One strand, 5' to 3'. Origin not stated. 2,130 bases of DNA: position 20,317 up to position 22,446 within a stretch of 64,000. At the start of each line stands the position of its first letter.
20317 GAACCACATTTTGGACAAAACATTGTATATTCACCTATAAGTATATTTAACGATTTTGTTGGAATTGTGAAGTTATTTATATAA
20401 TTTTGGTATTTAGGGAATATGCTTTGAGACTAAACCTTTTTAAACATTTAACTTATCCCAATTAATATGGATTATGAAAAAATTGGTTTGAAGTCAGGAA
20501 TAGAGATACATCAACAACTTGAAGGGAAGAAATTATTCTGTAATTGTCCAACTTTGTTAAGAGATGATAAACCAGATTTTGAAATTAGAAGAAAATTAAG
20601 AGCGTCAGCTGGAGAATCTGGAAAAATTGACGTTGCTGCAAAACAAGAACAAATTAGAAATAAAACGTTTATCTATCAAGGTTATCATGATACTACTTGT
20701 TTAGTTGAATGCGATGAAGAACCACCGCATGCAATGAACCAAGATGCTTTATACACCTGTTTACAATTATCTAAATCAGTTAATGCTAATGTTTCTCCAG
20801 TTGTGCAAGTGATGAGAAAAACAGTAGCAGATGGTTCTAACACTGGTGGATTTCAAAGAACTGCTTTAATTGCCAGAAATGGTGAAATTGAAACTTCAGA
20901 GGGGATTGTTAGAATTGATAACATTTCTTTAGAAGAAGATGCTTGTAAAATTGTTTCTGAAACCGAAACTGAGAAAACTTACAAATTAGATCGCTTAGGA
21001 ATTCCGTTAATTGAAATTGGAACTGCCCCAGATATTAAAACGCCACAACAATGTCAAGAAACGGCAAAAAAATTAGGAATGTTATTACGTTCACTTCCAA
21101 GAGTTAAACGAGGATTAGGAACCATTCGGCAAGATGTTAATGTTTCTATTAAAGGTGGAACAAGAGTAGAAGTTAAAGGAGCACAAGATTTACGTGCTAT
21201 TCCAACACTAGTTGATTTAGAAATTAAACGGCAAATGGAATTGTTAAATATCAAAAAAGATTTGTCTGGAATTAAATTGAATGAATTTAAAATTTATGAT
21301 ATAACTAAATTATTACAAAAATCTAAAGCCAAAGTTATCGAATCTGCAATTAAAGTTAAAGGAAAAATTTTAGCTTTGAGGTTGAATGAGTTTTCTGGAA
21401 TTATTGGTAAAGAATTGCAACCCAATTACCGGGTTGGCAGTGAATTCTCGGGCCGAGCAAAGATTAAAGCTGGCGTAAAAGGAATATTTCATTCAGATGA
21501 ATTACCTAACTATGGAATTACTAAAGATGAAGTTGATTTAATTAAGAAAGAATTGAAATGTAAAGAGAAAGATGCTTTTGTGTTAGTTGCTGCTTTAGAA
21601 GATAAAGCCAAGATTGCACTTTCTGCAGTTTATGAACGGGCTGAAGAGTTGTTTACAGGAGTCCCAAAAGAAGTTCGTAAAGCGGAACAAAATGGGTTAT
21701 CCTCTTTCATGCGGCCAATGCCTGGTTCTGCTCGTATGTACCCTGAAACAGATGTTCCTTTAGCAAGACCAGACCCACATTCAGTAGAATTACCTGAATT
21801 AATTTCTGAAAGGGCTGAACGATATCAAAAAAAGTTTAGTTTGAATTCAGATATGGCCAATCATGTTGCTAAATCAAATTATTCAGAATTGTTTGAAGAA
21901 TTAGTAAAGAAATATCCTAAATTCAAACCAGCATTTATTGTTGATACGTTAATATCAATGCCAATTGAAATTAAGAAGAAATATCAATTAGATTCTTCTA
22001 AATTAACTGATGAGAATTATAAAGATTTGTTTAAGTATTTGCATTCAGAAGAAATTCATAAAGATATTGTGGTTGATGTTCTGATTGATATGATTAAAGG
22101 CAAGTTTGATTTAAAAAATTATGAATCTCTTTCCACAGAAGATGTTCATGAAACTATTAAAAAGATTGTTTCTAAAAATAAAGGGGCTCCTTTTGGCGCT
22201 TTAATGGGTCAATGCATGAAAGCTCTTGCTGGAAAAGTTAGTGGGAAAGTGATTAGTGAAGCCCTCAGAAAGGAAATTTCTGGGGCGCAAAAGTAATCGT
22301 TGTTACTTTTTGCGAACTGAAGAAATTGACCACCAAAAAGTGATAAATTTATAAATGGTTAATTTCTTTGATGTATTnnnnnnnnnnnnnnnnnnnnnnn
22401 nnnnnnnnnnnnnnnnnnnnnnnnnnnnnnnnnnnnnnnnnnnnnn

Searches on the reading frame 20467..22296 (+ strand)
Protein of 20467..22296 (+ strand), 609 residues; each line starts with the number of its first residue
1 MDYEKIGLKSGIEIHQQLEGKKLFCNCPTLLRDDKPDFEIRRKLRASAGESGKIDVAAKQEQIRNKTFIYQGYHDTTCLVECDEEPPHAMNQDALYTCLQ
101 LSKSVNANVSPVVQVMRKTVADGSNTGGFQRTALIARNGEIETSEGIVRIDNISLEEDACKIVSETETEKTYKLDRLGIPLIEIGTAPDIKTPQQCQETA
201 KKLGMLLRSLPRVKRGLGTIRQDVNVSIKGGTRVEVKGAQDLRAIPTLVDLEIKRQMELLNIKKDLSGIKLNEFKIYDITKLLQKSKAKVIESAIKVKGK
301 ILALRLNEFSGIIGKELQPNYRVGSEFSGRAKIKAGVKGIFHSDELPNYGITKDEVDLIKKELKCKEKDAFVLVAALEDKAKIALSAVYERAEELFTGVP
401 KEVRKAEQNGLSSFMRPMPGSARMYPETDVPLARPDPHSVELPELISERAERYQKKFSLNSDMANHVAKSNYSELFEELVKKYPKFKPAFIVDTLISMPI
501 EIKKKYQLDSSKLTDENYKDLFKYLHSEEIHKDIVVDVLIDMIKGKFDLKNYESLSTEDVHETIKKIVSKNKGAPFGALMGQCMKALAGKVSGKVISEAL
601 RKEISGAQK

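Call 81: search_protein_families(library=pfam, proteins=[window:20467-22296:+], max_evalue=0.00001)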
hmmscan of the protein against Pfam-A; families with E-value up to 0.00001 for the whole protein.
window:20467-22296:+ (609 aa): 3 families
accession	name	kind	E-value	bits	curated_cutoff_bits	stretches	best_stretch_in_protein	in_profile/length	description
PF02934.20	GatB_N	-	3.4e-51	174.5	23.4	1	10-434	3-270/277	GatB/GatE catalytic domain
PF02637.23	GatB_Yqey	-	2.4e-12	47.4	27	1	475-604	2-148/148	GatB domain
PF02938.19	GAD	-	4.1e-12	46.6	23.4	1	291-384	1-94/95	GAD domain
